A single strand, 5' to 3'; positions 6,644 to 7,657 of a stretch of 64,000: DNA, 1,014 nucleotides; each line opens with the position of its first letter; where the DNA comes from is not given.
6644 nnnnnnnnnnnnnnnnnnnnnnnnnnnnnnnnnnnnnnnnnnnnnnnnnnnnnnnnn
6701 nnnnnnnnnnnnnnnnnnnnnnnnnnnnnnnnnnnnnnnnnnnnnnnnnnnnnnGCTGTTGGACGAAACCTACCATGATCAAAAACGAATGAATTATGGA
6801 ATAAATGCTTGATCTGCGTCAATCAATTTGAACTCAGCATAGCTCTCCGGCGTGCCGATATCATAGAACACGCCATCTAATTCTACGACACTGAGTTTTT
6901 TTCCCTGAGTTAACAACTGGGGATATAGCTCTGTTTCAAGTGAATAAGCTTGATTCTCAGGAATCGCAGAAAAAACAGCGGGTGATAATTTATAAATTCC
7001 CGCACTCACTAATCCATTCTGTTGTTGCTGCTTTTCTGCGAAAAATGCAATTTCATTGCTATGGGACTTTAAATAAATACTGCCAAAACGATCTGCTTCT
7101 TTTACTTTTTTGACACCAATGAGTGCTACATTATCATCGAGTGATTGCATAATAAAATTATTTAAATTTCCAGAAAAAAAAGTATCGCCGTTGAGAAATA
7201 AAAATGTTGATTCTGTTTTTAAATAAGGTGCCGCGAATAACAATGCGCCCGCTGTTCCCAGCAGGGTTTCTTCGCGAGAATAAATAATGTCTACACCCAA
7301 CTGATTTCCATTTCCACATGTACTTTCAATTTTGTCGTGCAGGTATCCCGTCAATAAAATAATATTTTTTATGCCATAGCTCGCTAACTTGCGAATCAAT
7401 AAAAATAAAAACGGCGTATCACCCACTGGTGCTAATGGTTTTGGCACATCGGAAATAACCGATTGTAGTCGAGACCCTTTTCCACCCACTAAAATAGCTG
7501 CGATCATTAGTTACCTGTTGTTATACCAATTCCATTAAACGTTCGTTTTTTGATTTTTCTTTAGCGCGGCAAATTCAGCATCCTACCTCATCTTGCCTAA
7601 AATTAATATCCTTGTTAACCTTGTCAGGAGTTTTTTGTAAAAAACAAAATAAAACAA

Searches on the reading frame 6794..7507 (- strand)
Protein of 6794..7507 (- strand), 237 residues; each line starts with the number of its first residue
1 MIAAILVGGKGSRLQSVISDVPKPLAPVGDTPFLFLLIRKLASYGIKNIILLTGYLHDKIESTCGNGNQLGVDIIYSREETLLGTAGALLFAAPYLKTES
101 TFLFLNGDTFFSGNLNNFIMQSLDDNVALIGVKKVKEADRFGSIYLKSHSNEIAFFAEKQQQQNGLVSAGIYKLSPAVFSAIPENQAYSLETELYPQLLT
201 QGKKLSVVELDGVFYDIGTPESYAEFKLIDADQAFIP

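Call 4: search_protein_families(library=pfam, proteins=[window:6794-7507:-], max_evalue=0.01)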
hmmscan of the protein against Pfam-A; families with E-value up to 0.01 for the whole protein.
window:6794-7507:- (237 aa): 2 families
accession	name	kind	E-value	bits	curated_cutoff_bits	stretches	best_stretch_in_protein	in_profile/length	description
PF00483.29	NTP_transferase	-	3e-32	112.6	21.2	1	3-229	2-241/245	Nucleotidyl transferase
PF12804.13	NTP_transf_3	-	4.6e-10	40.4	27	1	3-125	1-113/160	MobA-like NTP transferase domain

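Call 5: search_protein_families(library=ncbifam, proteins=[window:6794-7507:-], max_evalue=0.01)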
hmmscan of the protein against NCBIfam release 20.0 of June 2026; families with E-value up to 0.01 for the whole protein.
window:6794-7507:- (237 aa): 33 families (the best 25 are shown)
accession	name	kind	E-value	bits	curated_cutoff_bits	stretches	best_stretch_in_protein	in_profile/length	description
NF049965.1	GlMnHpPGnyltfHddC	equivalog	1.3e-42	146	300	1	2-227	2-218/221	D-glycero-D-manno-heptose 1-phosphate guanosyltransferase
NF052502.1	man1P_GTase_Rv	exception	3.1e-38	131.6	440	1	3-224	3-224/352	mannose-1-phosphate guanylyltransferase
TIGR03992.1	Arch_glmU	subfamily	1e-33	116.8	292.1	1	1-221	1-218/393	bifunctional sugar-1-phosphate nucleotidylyltransferase/acetyltransferase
NF045761.1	NAMPUrTaseMurU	equivalog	7.8e-31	107.7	250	1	1-226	1-223/226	N-acetylmuramate alpha-1-phosphate uridylyltransferase MurU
NF041313.1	UDPGP_AglF_Halo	equivalog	2.9e-27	95.6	400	1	1-223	1-227/234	UTP--glucose-1-phosphate uridylyltransferase AglF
TIGR01208.1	rmlA_long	equivalog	3.3e-25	88.7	320.25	1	3-223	2-227/353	glucose-1-phosphate thymidylyltransferase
NF041173.1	Sug_nt_acttase_Thmprot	equivalog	1.1e-21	77.2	600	1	1-222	1-219/405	bifunctional sugar-1-phosphate nucleotidylyltransferase/acetyltransferase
TIGR02623.1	G1P_cyt_trans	equivalog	5.3e-18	65.4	300.25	2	85-216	106-231/255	glucose-1-phosphate cytidylyltransferase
TIGR01207.1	rmlA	equivalog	1.6e-16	60.3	360.65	1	5-179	4-180/286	glucose-1-phosphate thymidylyltransferase RfbA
NF003670.0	PRK05293.1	equivalog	2.9e-15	56.1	470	1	1-227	5-255/382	glucose-1-phosphate adenylyltransferase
TIGR01173.1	glmU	equivalog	1.7e-13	50.3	366.85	1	3-177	3-175/452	bifunctional UDP-N-acetylglucosamine diphosphorylase/glucosamine-1-phosphate N-acetyltransferase GlmU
NF012024.0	PRK15480.1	equivalog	4.9e-11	42.3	588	1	4-178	7-183/292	glucose-1-phosphate thymidylyltransferase RfbA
TIGR02091.1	glgC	equivalog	9e-11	41.4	424.9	1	1-228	1-259/364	glucose-1-phosphate adenylyltransferase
NF010936.0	PRK14356.1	equivalog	4.6e-10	39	666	1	3-176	8-181/456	bifunctional UDP-N-acetylglucosamine diphosphorylase/glucosamine-1-phosphate N-acetyltransferase GlmU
TIGR01099.1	galU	equivalog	2.3e-09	37.2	326.8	1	72-224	94-259/261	UTP--glucose-1-phosphate uridylyltransferase GalU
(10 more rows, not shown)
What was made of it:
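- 6794..7507 (-): Sugar-1-phosphate nucleotidyltransferase, HddC-like. It is the first gene of the co-directional block. NF049965 scores 146 bits, below its cut-off of 300 (calls 4, 5).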
